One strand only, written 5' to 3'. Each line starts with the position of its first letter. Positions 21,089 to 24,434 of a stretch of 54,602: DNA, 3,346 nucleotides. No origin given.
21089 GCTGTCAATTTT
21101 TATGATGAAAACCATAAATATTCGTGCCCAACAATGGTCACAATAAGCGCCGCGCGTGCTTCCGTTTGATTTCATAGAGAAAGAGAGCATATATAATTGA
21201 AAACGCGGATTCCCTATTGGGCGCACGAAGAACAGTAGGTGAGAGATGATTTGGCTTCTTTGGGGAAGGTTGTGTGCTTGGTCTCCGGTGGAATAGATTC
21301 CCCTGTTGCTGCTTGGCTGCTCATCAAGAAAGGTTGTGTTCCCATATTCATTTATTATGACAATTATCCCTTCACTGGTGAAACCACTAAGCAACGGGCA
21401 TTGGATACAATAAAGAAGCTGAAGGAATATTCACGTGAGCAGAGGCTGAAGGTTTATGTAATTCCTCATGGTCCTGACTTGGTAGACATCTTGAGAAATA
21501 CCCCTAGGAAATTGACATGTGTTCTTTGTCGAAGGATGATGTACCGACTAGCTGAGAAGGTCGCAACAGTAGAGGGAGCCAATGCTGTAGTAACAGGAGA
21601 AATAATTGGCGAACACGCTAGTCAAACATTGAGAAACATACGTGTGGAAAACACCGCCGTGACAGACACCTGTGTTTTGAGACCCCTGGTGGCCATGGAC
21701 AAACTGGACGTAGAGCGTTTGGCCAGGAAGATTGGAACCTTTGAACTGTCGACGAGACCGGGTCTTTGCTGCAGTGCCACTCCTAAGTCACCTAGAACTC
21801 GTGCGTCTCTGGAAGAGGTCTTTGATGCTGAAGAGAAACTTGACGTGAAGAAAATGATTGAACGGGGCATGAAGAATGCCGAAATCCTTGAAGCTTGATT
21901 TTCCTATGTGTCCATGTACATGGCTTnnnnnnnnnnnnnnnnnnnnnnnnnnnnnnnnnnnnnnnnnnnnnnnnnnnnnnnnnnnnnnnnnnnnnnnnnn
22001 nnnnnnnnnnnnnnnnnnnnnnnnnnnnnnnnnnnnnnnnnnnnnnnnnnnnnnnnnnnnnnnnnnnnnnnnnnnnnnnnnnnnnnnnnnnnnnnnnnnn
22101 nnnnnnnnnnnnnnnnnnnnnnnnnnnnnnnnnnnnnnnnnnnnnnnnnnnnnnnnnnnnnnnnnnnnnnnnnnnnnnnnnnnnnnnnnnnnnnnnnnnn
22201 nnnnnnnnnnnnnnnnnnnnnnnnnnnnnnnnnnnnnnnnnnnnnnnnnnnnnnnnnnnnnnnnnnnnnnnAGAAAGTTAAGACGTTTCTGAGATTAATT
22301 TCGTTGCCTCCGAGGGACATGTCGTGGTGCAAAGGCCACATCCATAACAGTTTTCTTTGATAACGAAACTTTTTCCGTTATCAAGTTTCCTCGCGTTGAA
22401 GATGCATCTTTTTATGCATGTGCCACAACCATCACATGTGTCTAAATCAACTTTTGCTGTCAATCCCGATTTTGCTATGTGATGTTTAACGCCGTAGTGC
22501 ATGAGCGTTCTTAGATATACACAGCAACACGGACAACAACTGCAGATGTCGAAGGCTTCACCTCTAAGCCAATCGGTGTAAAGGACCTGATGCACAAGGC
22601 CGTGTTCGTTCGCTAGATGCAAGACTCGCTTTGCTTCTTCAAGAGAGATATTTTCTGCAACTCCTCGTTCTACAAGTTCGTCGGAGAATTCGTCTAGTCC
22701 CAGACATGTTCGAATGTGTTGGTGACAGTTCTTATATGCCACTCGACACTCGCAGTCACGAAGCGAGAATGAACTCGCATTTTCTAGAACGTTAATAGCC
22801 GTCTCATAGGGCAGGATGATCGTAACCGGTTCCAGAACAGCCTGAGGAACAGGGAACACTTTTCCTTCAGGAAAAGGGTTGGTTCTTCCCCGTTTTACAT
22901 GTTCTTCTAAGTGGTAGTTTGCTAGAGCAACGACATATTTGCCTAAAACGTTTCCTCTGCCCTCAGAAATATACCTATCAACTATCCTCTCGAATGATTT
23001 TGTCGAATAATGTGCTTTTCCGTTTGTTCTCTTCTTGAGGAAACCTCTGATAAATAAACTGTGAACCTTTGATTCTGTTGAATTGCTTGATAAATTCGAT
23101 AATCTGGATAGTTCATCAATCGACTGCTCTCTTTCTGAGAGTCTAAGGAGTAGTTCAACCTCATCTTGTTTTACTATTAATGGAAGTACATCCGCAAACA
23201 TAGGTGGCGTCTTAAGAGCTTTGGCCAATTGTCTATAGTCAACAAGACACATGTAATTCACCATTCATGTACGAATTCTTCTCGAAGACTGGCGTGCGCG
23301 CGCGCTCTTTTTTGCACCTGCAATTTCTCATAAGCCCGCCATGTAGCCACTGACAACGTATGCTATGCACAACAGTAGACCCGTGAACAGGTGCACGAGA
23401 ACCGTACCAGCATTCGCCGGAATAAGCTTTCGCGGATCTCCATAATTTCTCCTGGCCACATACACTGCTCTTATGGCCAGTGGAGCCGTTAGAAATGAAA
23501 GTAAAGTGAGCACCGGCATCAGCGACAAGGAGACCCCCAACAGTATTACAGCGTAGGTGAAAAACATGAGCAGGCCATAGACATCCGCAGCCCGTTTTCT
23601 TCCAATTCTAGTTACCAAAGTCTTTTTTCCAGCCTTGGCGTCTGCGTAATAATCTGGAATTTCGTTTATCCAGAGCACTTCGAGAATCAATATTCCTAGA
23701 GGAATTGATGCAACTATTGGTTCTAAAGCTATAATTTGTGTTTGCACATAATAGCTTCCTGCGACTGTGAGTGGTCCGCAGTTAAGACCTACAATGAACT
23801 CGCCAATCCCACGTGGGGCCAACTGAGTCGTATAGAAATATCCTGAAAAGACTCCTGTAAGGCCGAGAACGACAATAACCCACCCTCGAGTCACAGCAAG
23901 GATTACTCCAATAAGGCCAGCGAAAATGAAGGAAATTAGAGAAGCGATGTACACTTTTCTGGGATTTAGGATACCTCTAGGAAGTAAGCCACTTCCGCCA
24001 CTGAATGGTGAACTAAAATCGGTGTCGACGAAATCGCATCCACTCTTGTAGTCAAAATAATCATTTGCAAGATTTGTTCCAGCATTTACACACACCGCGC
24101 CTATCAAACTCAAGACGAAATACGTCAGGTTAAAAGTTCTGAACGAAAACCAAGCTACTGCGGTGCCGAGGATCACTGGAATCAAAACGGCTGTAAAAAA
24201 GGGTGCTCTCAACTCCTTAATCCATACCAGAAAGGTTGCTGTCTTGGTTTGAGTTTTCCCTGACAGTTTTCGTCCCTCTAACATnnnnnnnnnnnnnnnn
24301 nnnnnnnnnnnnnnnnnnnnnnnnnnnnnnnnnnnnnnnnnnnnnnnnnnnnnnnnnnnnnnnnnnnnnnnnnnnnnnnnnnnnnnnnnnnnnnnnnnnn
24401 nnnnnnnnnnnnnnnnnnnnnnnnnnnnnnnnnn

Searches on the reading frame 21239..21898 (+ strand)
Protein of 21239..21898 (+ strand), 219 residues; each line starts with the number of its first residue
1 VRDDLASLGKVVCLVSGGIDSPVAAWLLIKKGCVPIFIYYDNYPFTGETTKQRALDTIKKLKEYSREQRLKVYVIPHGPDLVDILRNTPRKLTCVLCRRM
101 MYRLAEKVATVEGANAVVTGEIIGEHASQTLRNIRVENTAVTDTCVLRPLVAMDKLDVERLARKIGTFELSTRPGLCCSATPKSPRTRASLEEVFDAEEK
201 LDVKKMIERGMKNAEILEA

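Call 7: search_protein_families(library=pfam, proteins=[window:21239-21898:+])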
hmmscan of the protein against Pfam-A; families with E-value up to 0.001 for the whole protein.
window:21239-21898:+ (219 aa): 2 families
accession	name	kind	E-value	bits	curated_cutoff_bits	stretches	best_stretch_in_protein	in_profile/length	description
PF02568.20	ThiI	-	6e-61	205.9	20.5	1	8-202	3-196/197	Thiamine biosynthesis protein (ThiI)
PF03054.22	tRNA_Me_trans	-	0.00057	20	20.6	0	10-43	2-35/202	tRNA methyl transferase HUP domain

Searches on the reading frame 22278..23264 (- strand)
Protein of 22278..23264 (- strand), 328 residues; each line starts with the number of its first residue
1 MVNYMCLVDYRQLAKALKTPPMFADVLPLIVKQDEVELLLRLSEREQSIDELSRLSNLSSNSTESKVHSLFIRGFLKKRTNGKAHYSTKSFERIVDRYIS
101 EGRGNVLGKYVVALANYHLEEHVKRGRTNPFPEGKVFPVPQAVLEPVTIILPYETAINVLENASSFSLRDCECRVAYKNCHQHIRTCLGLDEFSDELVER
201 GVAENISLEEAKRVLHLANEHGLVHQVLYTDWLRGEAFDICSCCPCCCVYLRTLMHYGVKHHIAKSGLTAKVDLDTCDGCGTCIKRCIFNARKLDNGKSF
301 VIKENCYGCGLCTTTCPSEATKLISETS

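Call 7: search_protein_families(library=pfam, proteins=[window:22278-23264:-])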
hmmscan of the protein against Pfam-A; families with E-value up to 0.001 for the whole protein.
window:22278-23264:- (328 aa): 8 families
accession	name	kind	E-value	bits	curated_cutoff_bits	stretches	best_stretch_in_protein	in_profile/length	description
PF00037.32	Fer4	-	5.8e-09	35.8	21.1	2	271-292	2-23/24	4Fe-4S binding domain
PF12837.12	Fer4_6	-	2.5e-07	30.8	25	0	270-291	2-23/24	4Fe-4S binding domain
PF14697.11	Fer4_21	-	4.9e-07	30.2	35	1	270-319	1-55/59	4Fe-4S dicluster domain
PF13187.11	Fer4_9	-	2.3e-06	28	27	1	277-319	2-50/52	4Fe-4S dicluster domain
PF13237.11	Fer4_10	-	4.5e-06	26.9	25.5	1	271-317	3-53/53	4Fe-4S dicluster domain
PF25160.1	LdpA_Fe-S-bd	-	2.4e-05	24.4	27.6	1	300-321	22-43/49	LdpA Fe-S cluster-binding domain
PF12838.12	Fer4_7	-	6.7e-05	23.7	27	1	276-320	1-52/52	4Fe-4S dicluster domain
PF12797.12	Fer4_2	-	0.0006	20.1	24.5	1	300-318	4-22/22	4Fe-4S binding domain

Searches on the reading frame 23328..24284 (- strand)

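Call 7: search_protein_families(library=pfam, proteins=[window:23328-24284:-])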
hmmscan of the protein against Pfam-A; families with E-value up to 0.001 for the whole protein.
window:23328-24284:- (318 aa): 1 family
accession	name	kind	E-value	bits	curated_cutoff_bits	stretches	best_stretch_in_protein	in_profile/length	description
PF01040.23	UbiA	-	2.8e-31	109.1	34.2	1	33-284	1-240/250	UbiA prenyltransferase family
